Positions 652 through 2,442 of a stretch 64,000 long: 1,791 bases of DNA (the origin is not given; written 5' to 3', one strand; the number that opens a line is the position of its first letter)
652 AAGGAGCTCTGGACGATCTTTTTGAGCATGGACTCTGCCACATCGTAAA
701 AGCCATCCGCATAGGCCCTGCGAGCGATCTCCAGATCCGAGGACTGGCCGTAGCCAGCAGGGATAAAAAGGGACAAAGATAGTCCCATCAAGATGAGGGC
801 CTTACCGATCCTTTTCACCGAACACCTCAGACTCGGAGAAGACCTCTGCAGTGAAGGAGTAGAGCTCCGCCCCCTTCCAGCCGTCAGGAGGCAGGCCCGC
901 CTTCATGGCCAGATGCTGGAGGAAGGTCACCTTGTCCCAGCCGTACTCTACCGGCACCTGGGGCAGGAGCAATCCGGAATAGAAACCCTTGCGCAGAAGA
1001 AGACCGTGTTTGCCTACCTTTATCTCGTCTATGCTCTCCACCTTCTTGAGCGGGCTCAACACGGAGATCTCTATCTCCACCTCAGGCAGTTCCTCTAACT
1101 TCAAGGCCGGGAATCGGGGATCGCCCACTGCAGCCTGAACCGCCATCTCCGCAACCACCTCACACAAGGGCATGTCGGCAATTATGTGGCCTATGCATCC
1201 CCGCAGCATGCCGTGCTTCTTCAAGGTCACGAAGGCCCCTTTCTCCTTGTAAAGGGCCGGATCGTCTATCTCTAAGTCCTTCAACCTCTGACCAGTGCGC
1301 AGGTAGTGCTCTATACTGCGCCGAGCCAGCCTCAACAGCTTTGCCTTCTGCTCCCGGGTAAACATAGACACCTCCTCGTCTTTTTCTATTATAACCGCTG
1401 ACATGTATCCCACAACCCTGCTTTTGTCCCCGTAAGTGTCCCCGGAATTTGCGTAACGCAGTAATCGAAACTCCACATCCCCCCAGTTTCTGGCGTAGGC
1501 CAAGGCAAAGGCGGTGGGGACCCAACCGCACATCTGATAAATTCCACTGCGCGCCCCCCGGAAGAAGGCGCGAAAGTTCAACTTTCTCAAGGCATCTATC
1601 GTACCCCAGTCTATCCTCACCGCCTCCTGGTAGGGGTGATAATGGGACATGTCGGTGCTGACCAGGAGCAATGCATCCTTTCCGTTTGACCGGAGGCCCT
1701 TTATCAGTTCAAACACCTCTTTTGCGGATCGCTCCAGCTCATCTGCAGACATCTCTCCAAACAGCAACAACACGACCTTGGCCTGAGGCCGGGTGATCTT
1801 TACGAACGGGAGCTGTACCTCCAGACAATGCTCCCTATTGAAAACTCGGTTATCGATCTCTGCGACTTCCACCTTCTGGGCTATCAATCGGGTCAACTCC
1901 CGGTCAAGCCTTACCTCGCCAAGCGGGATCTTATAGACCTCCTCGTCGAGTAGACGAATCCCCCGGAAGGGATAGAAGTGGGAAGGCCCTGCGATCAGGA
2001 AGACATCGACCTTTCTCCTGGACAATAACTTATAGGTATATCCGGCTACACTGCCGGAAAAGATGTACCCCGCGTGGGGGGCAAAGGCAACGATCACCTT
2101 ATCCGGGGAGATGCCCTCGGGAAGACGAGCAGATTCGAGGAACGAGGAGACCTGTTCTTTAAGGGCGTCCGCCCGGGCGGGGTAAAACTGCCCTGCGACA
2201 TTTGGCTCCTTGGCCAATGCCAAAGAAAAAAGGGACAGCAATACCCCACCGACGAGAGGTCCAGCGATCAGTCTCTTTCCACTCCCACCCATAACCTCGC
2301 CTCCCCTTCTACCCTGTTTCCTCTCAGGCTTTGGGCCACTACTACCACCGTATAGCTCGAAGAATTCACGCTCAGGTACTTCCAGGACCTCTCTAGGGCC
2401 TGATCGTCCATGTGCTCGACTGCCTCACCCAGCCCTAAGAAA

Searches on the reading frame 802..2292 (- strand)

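Call 94: search_protein_families(library=ncbifam, max_evalue=1e-10, proteins=[window:802-2292:-])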
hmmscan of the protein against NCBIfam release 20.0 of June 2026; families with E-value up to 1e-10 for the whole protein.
window:802-2292:- (496 aa): 5 families
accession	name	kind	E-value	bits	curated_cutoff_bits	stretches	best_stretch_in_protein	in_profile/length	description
TIGR04336.1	AmmeMemoSam_B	hypoth_equivalog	1.1e-76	257.7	26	1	28-301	1-270/270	AmmeMemoRadiSam system protein B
NF002000.0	PRK00801.1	equivalog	1.2e-59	200.8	273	1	309-493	2-192/201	hypothetical protein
NF001987.0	PRK00782.1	equivalog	8.8e-57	192.4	295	1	28-301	3-265/267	MEMO1 family protein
TIGR04335.1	AmmeMemoSam_A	hypoth_equivalog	1.6e-54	183.9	99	1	318-485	2-175/175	AmmeMemoRadiSam system protein A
TIGR00296.1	TIGR00296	hypoth_equivalog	2.2e-47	161.3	91.05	1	310-490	3-193/200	TIGR00296 family protein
